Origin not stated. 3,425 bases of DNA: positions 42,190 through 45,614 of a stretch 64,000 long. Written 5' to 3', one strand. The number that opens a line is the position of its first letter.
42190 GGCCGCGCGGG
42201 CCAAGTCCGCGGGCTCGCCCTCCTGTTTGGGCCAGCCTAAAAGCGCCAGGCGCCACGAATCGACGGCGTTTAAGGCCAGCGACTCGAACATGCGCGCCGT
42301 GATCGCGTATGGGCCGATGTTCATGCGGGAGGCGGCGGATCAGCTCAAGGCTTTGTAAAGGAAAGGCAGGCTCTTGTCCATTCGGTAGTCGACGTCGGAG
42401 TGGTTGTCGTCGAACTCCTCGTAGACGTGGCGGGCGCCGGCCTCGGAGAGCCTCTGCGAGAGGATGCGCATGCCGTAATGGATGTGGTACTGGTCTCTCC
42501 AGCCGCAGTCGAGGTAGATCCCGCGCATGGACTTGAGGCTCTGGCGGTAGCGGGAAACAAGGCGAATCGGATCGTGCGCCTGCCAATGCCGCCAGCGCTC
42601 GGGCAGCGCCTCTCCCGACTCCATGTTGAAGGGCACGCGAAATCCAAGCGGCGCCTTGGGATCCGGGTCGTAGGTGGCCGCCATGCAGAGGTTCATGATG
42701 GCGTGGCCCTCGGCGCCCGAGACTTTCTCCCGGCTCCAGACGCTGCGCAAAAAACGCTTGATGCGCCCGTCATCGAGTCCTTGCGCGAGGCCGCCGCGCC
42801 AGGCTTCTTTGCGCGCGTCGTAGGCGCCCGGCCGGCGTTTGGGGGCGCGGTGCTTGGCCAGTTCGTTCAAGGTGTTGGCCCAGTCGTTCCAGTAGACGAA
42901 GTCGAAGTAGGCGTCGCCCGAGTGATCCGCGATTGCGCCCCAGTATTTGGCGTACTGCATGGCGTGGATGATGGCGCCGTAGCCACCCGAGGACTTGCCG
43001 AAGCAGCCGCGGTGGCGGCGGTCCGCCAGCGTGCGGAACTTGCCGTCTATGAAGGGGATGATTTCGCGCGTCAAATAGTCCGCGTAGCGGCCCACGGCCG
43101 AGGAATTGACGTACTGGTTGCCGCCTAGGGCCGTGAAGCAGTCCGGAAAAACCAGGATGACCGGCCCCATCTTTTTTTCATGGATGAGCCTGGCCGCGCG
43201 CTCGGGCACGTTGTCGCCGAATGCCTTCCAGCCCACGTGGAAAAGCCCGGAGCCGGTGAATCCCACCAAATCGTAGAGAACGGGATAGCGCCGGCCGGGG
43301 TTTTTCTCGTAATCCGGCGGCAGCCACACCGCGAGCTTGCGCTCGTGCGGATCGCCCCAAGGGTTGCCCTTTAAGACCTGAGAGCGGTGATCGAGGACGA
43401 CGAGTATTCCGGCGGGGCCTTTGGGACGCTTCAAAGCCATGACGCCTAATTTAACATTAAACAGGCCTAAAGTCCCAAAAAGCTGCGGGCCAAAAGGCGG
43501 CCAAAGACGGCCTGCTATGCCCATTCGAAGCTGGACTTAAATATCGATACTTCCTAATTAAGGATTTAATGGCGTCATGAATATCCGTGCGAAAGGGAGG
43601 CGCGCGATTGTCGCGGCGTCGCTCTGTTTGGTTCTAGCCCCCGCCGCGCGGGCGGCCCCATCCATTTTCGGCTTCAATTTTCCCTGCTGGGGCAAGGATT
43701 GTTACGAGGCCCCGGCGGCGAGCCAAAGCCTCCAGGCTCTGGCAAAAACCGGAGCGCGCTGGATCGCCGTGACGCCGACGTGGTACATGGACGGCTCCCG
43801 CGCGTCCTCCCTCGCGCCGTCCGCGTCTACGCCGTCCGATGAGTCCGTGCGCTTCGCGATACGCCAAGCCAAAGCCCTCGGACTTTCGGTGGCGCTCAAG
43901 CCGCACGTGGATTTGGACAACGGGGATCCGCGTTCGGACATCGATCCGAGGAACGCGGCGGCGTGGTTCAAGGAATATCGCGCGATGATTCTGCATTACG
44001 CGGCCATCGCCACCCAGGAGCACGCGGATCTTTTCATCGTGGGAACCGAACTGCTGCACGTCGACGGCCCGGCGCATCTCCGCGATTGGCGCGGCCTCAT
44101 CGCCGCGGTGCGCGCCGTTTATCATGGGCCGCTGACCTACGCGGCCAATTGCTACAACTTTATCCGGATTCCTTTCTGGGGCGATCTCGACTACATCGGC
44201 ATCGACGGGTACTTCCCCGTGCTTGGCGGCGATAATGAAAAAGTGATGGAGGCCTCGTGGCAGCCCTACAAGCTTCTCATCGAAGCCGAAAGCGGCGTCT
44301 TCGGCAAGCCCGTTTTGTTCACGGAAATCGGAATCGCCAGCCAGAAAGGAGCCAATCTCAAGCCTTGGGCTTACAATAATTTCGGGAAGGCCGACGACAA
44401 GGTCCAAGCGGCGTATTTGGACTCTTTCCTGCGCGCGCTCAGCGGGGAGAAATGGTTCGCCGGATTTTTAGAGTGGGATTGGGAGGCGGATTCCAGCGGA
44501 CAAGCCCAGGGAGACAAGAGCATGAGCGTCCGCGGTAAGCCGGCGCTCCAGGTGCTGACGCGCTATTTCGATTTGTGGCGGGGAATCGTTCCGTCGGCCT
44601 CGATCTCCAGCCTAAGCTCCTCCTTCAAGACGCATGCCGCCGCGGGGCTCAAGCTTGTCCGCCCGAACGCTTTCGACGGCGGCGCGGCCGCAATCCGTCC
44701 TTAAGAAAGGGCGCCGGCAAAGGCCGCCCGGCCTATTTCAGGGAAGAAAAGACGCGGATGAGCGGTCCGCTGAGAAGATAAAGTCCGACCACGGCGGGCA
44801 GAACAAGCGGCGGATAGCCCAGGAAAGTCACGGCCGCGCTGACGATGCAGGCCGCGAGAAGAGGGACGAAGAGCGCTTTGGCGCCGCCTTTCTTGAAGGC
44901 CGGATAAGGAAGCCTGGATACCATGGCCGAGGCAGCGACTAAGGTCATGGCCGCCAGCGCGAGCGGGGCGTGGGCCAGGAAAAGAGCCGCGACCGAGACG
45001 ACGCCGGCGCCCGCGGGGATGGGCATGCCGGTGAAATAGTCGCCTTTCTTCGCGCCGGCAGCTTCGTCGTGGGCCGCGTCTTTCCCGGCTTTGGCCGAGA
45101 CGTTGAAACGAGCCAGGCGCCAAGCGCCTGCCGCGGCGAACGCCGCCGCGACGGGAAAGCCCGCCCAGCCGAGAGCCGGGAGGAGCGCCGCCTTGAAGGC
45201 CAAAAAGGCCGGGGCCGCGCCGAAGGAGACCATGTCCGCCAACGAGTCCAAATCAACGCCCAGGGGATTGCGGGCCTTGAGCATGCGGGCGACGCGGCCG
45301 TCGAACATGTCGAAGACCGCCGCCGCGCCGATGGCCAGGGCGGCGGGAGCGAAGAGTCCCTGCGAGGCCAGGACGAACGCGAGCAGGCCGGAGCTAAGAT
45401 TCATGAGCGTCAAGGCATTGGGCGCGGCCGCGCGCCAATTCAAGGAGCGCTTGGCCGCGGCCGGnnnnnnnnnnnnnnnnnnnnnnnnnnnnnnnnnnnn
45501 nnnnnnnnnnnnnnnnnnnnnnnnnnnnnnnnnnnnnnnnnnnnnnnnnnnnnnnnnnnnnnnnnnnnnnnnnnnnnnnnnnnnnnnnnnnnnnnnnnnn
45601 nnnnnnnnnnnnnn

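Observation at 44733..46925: NadD-like nucleotidyltransferase fused to a CDP-alcohol phosphotransferase, behind a membrane anchor and a long Ala/Pro-rich linker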

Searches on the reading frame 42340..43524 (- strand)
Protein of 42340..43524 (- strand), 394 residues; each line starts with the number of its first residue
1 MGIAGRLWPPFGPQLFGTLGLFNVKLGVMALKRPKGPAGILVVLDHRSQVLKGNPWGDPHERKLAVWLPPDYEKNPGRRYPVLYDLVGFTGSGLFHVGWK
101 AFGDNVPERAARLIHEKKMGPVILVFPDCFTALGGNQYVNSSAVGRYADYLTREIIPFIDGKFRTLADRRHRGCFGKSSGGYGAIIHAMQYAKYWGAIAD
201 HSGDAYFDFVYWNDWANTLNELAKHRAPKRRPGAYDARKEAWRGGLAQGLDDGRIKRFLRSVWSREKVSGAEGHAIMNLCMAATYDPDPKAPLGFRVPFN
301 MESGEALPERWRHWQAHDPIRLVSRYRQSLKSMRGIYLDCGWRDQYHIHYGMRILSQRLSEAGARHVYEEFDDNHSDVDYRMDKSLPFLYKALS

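Call 5: search_protein_families(library=pfam, proteins=[window:42340-43524:-], max_evalue=0.01)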
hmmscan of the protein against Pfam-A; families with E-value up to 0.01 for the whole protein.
window:42340-43524:- (394 aa): 1 family
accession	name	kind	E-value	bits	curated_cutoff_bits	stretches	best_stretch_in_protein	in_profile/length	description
PF00756.26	Esterase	-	1.6e-18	67.8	22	1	60-375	6-235/251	Putative esterase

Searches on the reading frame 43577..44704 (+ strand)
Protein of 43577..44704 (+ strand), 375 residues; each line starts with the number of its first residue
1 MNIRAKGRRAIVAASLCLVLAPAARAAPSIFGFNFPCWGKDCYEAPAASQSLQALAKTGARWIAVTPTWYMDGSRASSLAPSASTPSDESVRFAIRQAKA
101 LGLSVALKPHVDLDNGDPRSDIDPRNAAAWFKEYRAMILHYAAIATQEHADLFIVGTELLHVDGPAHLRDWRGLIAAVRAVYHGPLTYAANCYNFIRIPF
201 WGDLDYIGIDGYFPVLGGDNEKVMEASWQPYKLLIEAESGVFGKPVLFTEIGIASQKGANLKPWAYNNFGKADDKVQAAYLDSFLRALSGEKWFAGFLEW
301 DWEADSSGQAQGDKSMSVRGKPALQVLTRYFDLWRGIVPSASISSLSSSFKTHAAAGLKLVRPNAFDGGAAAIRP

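Call 5: search_protein_families(library=pfam, proteins=[window:43577-44704:+], max_evalue=0.01)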
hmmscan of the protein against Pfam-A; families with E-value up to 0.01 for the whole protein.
window:43577-44704:+ (375 aa): 2 families
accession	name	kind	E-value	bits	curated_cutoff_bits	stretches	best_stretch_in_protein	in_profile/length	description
PF22612.2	GH113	-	5.4e-60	203.6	27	1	40-320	9-288/289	Glycoside Hydrolase Family 113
PF13547.12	GTA_TIM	-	0.0015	18.4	27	0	133-191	2-70/299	GTA TIM-barrel-like domain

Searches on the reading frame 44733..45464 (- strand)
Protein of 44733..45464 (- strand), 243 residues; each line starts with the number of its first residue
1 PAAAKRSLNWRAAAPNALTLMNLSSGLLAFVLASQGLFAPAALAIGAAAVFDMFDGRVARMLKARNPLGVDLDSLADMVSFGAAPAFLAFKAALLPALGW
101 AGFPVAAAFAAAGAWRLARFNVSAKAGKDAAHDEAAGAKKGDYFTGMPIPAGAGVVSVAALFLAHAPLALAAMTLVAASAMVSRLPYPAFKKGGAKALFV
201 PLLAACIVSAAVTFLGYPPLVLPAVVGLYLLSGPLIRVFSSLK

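Call 28: find_homologous_proteins(query=window:44733-45464:-, max_evalue=0.001)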
Query window:44733-45464:- (243 aa): 6636 proteins with E <= 0.001 among 8000 candidates; the best 120 are listed.
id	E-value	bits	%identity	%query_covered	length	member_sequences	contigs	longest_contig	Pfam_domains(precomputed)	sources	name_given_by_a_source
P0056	2.3e-64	235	60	95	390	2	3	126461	PF01066.27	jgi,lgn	-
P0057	1.2e-62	230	59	94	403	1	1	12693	PF01066.27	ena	-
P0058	2.0e-62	229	57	94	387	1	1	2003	PF01066.27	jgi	jgi:CDP-diacylglycerol---serine O-phosphatidyltransferase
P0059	4.0e-62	228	57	98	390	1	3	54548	PF01066.27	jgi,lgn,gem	-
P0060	3.0e-61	225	59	96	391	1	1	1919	PF01066.27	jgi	jgi:CDP-diacylglycerol--serine O-phosphatidyltransferase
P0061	4.4e-61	225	58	94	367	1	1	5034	PF01066.27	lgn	-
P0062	7.6e-61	224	57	94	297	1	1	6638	PF01066.27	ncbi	ncbi:MAG: CDP-alcohol phosphatidyltransferase family protein, partial [Elusimicrobiota bacterium]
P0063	9.8e-61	224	58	96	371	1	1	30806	PF01066.27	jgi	jgi:CDP-diacylglycerol--serine O-phosphatidyltransferase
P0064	2.0e-60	223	59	97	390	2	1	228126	PF01066.27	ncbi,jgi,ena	jgi:CDP-diacylglycerol--serine O-phosphatidyltransferase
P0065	4.7e-60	221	56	96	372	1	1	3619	PF01066.27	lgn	-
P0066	9.7e-60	220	58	97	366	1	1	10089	PF01066.27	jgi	jgi:CDP-diacylglycerol--serine O-phosphatidyltransferase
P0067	1.0e-59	220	56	97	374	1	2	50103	PF01066.27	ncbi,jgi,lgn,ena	-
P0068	1.9e-59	219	55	99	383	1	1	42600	PF01066.27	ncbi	ncbi:MAG: CDP-alcohol phosphatidyltransferase family protein [Elusimicrobiota bacterium]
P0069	4.8e-59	218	55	96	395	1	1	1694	PF01066.27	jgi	jgi:CDP-diacylglycerol--serine O-phosphatidyltransferase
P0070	8.7e-56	207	54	97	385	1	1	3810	PF01066.27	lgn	-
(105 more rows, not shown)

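Call 48: search_solved_structures(query=window:44733-45464:-, max_evalue=0.001, show_alignments=1)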
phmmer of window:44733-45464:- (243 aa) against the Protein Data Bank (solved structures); distinct sequences matched with E-value up to 0.001: 2.
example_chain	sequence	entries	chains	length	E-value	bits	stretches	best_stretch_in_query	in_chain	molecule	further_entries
7pow_A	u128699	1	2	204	1.7e-11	47.7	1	16-218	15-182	CDP-diacylglycerol--serine O-phosphatidyltransferase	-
7b1k_A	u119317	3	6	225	2.4e-11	47.2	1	17-218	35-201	CDP-diacylglycerol--serine O-phosphatidyltransferase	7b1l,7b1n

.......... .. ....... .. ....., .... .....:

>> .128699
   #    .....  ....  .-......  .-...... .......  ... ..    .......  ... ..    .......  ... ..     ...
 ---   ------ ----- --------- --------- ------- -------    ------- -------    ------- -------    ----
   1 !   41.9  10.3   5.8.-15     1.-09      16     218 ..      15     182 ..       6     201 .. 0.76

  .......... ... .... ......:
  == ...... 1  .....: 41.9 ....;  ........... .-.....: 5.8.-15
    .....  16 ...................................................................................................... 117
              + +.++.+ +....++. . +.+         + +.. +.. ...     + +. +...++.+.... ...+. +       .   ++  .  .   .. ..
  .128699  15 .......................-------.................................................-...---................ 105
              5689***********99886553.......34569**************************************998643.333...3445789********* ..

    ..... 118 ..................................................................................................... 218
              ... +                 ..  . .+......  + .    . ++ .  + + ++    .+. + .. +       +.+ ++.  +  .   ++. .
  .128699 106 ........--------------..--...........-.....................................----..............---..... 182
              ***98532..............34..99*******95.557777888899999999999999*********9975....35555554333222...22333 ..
